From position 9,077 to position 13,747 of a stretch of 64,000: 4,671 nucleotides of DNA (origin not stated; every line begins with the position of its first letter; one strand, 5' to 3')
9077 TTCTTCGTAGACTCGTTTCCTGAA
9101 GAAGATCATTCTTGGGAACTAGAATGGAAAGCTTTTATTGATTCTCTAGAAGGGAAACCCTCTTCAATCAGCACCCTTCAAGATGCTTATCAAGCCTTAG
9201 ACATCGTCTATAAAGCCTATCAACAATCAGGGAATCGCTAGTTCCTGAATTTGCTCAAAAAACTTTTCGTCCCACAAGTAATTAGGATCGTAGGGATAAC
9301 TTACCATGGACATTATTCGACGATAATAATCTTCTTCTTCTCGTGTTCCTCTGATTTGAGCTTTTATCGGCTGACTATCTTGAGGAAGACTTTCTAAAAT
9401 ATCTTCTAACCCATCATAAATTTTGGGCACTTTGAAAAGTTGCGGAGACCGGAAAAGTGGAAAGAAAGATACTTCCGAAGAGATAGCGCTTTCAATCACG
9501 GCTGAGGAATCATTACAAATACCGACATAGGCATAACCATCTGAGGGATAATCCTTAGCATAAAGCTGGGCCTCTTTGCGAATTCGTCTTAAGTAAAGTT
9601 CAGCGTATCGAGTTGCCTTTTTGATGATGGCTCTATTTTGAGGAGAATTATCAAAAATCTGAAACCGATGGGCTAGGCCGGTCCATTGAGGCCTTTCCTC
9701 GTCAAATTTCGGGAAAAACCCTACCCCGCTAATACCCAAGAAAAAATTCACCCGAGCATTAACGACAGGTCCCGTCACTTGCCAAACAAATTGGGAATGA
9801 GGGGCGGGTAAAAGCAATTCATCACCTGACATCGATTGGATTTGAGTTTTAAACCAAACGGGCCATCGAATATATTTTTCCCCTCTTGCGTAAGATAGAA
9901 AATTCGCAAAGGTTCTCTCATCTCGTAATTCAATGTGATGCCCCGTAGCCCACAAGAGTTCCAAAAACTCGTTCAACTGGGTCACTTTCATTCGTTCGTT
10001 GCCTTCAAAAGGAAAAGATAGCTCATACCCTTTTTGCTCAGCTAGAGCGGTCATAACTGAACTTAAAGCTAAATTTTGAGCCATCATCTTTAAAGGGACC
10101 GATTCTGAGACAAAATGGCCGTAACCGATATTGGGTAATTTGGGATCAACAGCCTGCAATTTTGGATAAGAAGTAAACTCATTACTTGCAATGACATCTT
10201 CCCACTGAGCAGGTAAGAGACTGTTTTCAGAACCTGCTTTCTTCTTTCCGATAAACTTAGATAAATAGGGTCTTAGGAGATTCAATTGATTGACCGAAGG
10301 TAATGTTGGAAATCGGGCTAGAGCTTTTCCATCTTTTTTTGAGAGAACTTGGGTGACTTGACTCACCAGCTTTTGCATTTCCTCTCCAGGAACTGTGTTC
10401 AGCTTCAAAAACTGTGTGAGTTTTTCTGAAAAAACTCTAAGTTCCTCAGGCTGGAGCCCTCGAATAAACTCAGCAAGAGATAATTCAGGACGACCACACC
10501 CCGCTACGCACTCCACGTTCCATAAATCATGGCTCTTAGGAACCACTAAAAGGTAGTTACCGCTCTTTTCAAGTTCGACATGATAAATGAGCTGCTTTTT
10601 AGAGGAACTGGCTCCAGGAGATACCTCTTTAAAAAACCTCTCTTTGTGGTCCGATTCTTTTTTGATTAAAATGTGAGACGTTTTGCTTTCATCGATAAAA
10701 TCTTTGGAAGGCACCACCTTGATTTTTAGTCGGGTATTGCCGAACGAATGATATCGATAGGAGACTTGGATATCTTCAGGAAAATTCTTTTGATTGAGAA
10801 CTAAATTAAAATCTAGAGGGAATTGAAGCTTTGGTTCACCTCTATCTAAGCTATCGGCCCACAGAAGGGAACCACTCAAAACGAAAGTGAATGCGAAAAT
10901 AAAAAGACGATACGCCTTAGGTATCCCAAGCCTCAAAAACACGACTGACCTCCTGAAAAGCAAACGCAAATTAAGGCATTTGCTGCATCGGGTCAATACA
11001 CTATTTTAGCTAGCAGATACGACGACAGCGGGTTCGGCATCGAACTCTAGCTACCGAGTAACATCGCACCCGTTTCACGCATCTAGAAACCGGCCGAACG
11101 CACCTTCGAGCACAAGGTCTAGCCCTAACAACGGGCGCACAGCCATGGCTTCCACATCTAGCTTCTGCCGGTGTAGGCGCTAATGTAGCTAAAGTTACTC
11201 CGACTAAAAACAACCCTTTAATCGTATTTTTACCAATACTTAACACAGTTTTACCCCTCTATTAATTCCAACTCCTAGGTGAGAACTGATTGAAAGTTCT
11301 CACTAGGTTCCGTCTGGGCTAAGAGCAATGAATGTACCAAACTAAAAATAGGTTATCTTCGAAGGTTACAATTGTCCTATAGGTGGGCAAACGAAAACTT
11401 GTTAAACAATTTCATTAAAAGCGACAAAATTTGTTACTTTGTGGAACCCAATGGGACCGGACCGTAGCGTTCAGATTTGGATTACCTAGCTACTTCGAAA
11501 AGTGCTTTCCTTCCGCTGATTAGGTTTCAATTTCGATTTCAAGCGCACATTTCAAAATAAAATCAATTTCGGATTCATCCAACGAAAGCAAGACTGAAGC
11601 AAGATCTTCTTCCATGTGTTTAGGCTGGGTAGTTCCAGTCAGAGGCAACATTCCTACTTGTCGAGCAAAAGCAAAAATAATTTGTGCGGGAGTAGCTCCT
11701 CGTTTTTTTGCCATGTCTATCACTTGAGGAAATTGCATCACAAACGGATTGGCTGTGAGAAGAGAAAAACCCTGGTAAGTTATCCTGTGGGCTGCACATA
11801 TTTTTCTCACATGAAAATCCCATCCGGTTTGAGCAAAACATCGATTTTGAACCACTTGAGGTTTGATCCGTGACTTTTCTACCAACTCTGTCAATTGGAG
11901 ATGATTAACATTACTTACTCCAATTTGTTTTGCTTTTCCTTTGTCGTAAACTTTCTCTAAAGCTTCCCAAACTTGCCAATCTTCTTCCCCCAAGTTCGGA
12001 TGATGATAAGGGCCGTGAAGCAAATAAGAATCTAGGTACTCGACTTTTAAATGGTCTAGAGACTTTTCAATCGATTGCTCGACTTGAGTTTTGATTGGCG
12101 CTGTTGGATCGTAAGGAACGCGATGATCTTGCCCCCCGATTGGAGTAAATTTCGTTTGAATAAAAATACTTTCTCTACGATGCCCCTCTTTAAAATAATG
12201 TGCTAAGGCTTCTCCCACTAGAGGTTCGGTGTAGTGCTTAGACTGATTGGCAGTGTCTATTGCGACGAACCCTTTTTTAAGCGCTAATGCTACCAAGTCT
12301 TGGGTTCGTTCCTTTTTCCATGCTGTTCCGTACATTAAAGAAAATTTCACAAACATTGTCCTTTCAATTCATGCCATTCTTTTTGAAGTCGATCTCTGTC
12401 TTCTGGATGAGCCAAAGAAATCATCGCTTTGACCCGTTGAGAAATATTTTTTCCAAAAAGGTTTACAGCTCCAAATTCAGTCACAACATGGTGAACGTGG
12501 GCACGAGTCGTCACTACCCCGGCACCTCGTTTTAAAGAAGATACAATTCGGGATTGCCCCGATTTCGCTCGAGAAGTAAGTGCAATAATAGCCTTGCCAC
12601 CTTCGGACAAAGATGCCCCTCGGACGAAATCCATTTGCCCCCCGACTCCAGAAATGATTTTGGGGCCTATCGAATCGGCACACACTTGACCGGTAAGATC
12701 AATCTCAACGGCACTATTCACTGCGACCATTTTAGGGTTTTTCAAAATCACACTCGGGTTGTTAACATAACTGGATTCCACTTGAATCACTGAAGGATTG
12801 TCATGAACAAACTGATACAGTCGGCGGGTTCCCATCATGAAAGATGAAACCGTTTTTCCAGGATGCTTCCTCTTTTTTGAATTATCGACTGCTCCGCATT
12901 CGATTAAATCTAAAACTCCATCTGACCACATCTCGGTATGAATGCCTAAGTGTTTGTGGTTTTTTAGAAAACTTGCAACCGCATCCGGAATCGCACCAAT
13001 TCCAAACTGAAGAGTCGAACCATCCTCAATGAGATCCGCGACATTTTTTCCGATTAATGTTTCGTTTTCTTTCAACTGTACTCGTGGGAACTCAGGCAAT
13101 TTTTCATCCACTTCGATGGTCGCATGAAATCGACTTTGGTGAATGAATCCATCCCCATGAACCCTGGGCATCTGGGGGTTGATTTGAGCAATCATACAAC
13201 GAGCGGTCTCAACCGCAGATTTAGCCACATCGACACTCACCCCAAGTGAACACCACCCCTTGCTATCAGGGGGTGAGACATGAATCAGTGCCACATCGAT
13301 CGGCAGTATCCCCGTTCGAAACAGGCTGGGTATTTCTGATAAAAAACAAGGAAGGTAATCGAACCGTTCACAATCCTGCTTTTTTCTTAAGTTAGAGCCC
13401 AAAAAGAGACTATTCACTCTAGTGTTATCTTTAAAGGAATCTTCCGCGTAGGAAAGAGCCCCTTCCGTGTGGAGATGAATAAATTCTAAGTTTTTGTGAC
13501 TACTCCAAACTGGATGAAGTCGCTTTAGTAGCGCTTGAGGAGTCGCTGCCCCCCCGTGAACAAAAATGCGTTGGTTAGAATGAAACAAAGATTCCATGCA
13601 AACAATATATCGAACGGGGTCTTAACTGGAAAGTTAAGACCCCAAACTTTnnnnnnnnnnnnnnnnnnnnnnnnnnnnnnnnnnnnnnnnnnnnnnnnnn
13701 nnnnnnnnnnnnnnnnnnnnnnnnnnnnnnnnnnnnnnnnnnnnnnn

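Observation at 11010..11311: Signal-peptide-bearing 78-aa precursor of a Cys10/Arg13 cationic mini-protein with a strong SD and an upstream palindrome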

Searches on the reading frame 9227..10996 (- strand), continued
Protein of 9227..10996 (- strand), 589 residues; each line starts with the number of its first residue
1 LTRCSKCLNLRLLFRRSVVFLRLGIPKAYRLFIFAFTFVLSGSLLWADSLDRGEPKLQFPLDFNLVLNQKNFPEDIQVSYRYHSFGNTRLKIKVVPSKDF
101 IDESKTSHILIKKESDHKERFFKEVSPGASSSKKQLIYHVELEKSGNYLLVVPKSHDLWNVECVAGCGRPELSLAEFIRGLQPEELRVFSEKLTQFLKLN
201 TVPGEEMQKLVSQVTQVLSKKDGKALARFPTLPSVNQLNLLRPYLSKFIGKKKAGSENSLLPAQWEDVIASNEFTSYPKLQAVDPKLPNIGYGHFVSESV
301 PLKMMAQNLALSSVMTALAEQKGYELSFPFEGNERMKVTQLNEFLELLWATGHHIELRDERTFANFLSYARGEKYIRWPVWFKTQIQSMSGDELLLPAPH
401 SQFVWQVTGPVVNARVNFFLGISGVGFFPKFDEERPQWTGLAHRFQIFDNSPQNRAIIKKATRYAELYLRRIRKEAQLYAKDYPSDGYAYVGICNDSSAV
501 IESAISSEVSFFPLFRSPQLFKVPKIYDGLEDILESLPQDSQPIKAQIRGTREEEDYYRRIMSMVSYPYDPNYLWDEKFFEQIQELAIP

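Call 75: search_protein_families(library=pfam, proteins=[L005:2155-2928:-, L005:4710-6266:+, L005:6250-7539:-, L017:354-2837:-, L017:4311-5450:-, L017:5454-7154:-, L043:379-2862:-, L043:4397-5530:-, L040:797-2515:-, L040:2584-3705:+], max_evalue=0.0001)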
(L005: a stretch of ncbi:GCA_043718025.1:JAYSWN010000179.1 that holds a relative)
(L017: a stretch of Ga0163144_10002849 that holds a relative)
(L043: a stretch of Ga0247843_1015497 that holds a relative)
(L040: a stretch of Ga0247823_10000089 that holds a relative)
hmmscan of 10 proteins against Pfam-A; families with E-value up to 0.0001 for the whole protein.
L005:2155-2928:- (258 aa): 0 families

L005:4710-6266:+ (519 aa): 0 families

L005:6250-7539:- (430 aa): 3 families
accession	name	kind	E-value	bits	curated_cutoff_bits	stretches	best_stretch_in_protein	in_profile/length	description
PF16360.10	GTP-bdg_M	-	6.4e-24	84.8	29.5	1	127-204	1-79/79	GTP-binding GTPase Middle Region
PF13167.11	GTP-bdg_N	-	9.7e-24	84.2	25.4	2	88-124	52-88/89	GTP-binding GTPase N-terminal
PF01926.29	MMR_HSR1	-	2e-17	63.8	21.9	1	210-328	2-113/113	50S ribosome-binding GTPase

L017:354-2837:- (828 aa): 3 families
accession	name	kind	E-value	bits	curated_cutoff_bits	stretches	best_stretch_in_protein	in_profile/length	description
PF08482.15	HrpB_C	-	3.7e-43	147.4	25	1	696-826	4-133/133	ATP-dependent helicase C-terminal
PF00270.35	DEAD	-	1.1e-10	41.9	26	1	31-182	4-163/167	DEAD/DEAH box helicase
PF00271.37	Helicase_C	-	1.7e-09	38.3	23.5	1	230-349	8-109/110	Helicase conserved C-terminal domain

L017:4311-5450:- (380 aa): 1 family
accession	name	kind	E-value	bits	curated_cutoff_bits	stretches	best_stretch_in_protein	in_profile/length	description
PF00268.27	Ribonuc_red_sm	-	4.3e-92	308.9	33.6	1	61-347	2-281/281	Ribonucleotide reductase, small chain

L017:5454-7154:- (567 aa): 1 family
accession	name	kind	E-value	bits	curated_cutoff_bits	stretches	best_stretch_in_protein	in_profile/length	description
PF02867.20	Ribonuc_red_lgC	-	1.4e-179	598.6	23.9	1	2-500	39-523/523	Ribonucleotide reductase, barrel domain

L043:379-2862:- (828 aa): 3 families
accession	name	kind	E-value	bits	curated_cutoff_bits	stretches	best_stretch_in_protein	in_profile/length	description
PF08482.15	HrpB_C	-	7.2e-38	130.3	25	1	707-823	17-133/133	ATP-dependent helicase C-terminal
PF00270.35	DEAD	-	4.3e-11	43.3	26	1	21-169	7-163/167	DEAD/DEAH box helicase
PF00271.37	Helicase_C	-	7.3e-08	33.1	23.5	1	212-345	4-108/110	Helicase conserved C-terminal domain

L043:4397-5530:- (378 aa): 1 family
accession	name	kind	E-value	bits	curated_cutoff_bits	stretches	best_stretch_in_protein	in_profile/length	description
PF00268.27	Ribonuc_red_sm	-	5.2e-93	311.9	33.6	1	59-345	2-281/281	Ribonucleotide reductase, small chain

L040:797-2515:- (573 aa): 0 families

L040:2584-3705:+ (374 aa): 1 family
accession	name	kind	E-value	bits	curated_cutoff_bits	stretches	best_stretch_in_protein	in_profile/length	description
PF00691.25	OmpA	-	7.8e-17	61.9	27.2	1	267-363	2-98/98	OmpA family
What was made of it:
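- Tried and rejected: Neighbourhoods of distant partner homologs are unrelated housekeeping genes and give no functional hint (call 75).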

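Call 76: find_homologous_proteins(query=A1, max_evalue=0.001)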
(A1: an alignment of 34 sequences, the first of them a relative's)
Query A1 (34 sequences) (571 aa, profile of the alignment): 41 proteins with E <= 0.001 among 8000 candidates.
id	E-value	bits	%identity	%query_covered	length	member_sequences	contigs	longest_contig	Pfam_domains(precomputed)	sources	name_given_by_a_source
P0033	2.6e-226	771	33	74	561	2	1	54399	-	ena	-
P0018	4.2e-226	770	34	74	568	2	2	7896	-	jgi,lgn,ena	-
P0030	2.9e-225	767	31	88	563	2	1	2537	-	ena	-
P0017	5.3e-220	750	32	88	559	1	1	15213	-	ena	-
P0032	4.8e-218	744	29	88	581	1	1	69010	-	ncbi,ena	-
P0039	2.0e-216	738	29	88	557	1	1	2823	-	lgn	-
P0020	2.3e-216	738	30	88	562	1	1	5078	-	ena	-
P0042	3.2e-216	738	30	88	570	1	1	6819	-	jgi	jgi:hypothetical protein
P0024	9.9e-216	736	31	89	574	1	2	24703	-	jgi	jgi:hypothetical protein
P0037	1.2e-215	736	29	88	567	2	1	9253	-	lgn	-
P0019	2.1e-215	735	32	88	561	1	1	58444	-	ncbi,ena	-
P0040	4.9e-215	734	30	88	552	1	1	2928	-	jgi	jgi:hypothetical protein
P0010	3.0e-212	724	47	98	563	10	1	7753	-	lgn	-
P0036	1.8e-210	719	30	88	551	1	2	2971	-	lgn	-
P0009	7.8e-210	716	47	98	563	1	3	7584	-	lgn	-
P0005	1.8e-209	715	50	98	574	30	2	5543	-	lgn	-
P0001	3.2e-207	708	100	100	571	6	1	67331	-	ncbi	-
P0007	4.5e-205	701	49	98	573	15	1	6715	-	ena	-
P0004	1.5e-204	699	49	99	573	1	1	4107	-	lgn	-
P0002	2.5e-195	669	55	95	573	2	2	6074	-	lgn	-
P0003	4.0e-193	661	51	98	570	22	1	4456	-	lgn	-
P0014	7.7e-176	604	39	92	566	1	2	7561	-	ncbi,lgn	-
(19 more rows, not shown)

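Call 77: search_protein_families(library=padloc, proteins=[P0001], max_evalue=0.1)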
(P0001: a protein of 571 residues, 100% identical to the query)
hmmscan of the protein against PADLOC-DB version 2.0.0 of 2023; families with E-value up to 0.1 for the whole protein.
P0001 (571 aa): 0 families

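Call 78: search_protein_families(library=phrogs, proteins=[P0001], max_evalue=0.1)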
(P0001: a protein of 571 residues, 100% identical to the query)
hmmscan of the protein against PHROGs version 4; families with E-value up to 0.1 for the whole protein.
P0001 (571 aa): 0 families

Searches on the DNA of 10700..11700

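Call 4: search_rna_families(source=window, start=10700, end=11700, threshold=evalue, max_evalue=10)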
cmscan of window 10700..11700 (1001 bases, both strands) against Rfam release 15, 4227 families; matches with E-value up to 10: 0.
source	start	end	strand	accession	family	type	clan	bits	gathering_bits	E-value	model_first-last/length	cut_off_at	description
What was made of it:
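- On Structured non-coding RNA (Rfam): No match at E<=10 in 10700-11700 on either strand (call 4).
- There is no Rfam hit at E<=10 (call 4).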

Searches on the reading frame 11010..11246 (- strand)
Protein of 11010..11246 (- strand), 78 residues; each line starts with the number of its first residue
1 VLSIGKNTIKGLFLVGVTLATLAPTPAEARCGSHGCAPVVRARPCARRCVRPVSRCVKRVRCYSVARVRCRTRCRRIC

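Call 5: search_protein_families(library=pfam, proteins=[window:11010-11246:-], max_evalue=0.1)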
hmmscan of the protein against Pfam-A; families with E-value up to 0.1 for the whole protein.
window:11010-11246:- (78 aa): 0 families

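Call 7: find_encoding_contigs(protein=window:11010-11246:-, flank=6000, max_places=8)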
Protein window:11010-11246:- (78 aa): no gene with exactly this product is on record in the collection.

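Call 8: find_homologous_proteins(query=window:11013-11246:-, max_evalue=10)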
Query window:11013-11246:-: 1 candidates shared short words with the query, none scored E <= 10.
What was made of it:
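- The first protein search found nothing (call 8).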

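Call 31: search_protein_representatives(protein=window:11013-11246:-)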
Query: 78 residues. Proteins with E-value up to 0.001 (for the whole library): 4; up to 1e-10: 2; up to 1e-30: 0. The best 4 are listed.
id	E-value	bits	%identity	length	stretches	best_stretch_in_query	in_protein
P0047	1.3e-16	76.4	65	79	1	6-78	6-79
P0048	1.5e-12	63.5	54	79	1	2-78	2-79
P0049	2.1e-07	47.1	49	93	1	3-74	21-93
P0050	5.5e-04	36.2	42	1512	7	22-57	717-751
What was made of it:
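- Tried and rejected: The word-indexed protein search with the mini-protein found nothing (call 8), although real homologs exist (call 31).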

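Call 45: search_protein_families(library=ncbifam, proteins=[window:11013-11246:-, P0047, P0048, P0049], max_evalue=1)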
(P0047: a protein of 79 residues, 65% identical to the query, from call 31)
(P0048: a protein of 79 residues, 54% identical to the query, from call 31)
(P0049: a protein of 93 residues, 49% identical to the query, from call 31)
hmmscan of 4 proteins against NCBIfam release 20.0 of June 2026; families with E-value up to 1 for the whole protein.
window:11013-11246:- (78 aa): 1 family
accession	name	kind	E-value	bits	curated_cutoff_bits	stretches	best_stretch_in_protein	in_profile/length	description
TIGR04117.1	Syntroph_Cxxx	paralog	0.076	13.1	50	1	3-78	30-97/98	Cys-Xaa-Xaa-Xaa repeat radical SAM target protein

P0047 (79 aa): 0 families

P0048 (79 aa): 0 families

P0049 (93 aa): 1 family
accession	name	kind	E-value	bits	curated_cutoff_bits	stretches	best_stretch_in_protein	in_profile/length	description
NF058595.1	invert_tail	domain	0.027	14.8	37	1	13-57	37-80/113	lipo-invert putative C-terminal anchoring domain-containing protein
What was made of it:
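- On Radical-SAM-modified Cys-repeat RiPP precursors (TIGR04117, SCIFF): 13.1 bits against a cutoff of 50 (call 45).
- There is a weak compositional resemblance to the NCBIfam family TIGR04117, 'Cys-Xaa-Xaa-Xaa repeat radical SAM target' (E 0.076, 13 bits against a cutoff of 50; call 45).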

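Call 66: predict_structure(alignment_id=A3)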
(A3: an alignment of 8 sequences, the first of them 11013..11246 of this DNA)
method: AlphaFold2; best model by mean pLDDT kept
length: 78 residues; sequences in the alignment: 8
mean_pLDDT: 50.2   pTM: 0.22
mean pLDDT of the five models: 50.2, 48.8, 46.5, 45.5, 45.0
residues with pLDDT >= 90: 0; 70-90: 0; 50-70: 48; < 50: 30
segments of 3 or more residues with pLDDT < 50: 22-40, 60-62
pLDDT, mean of each block of 10 residues (from residue 1): 50 52 44 46 52 52 52 54
secondary structure, 60 per line:
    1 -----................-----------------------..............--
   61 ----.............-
elements in order: H6-21 H45-58 H65-77
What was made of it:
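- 11160..11246 (-): Signal peptide (residues 1-29, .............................). The AF2 model places a helix at residues 6-21 (call 66).
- On CS-alpha-beta (cis-) defensins, including bacterial classes I-V: The AF2 model has pLDDT 50 and pTM 0.22, with low-confidence helices only (call 66).
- AF2 finds no confident fold: pLDDT 50 (call 66).
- Tried and rejected: AF2 of the mini-protein was uninformative (pLDDT 50; call 66), so I ran no fold search on it.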

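Call 77: search_protein_families(library=padloc, proteins=[window:11013-11246:-], max_evalue=0.1)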
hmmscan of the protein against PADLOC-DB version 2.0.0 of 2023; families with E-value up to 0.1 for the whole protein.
window:11013-11246:- (78 aa): 0 families

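Call 78: search_protein_families(library=phrogs, proteins=[window:11013-11246:-], max_evalue=0.1)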
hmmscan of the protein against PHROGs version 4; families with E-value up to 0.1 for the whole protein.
window:11013-11246:- (78 aa): 0 families

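Call 79: search_solved_structures(query=A2, max_evalue=10)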
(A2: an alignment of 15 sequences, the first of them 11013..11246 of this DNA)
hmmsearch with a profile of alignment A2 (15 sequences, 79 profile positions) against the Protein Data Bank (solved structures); distinct sequences matched with E-value up to 10: 0.
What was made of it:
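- On CS-alpha-beta (cis-) defensins, including bacterial classes I-V: The profile has no PDB sequence match (call 79).
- Closest known: Bacterial cis-defensins / CS-alpha-beta defensin-like peptides. Different: There is no sequence or profile match (calls 5, 31, 79) and no confident fold (call 66).
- Tried and rejected: Family and structure libraries gave no significant hit for the mini-protein: Pfam, NCBIfam, PADLOC, PHROGs and PDB sequences (calls 5, 45, 77, 78, 79).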

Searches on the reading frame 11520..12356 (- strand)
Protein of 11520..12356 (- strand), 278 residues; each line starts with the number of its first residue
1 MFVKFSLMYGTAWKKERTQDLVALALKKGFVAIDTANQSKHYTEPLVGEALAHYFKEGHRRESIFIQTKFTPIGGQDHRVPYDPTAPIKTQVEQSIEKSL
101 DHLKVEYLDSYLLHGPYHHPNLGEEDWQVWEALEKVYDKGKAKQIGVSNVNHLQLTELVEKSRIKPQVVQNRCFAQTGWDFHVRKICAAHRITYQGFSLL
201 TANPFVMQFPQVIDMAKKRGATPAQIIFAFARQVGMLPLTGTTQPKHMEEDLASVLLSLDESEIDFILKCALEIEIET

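Call 5: search_protein_families(library=pfam, proteins=[window:11520-12356:-], max_evalue=0.1)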
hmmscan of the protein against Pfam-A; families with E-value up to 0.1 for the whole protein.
window:11520-12356:- (278 aa): 1 family
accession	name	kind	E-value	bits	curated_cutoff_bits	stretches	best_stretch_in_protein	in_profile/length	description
PF00248.27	Aldo_ket_red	-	8.5e-32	110.8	24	1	12-267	15-286/291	Aldo/keto reductase family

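Call 10: find_encoding_contigs(protein=window:11520-12356:-, flank=6000, max_places=8)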
Protein window:11520-12356:- (278 aa): no gene with exactly this product is on record in the collection.

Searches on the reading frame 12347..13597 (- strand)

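Call 5: search_protein_families(library=pfam, proteins=[window:12347-13597:-], max_evalue=0.1)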
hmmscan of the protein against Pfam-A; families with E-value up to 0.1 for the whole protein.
window:12347-13597:- (416 aa): 3 families
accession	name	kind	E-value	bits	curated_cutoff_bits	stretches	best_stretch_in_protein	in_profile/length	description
PF13336.12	AcetylCoA_hyd_C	-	4.1e-62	209.1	23.7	1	256-407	1-153/154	Acetyl-CoA hydrolase/transferase C-terminal domain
PF02550.21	AcetylCoA_hydro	-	7.6e-26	91.8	24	1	9-167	29-192/198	Acetyl-CoA hydrolase/transferase N-terminal domain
PF00455.28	DeoRC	-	0.0067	16.8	31.8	1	180-222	7-49/160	DeoR C terminal sensor domain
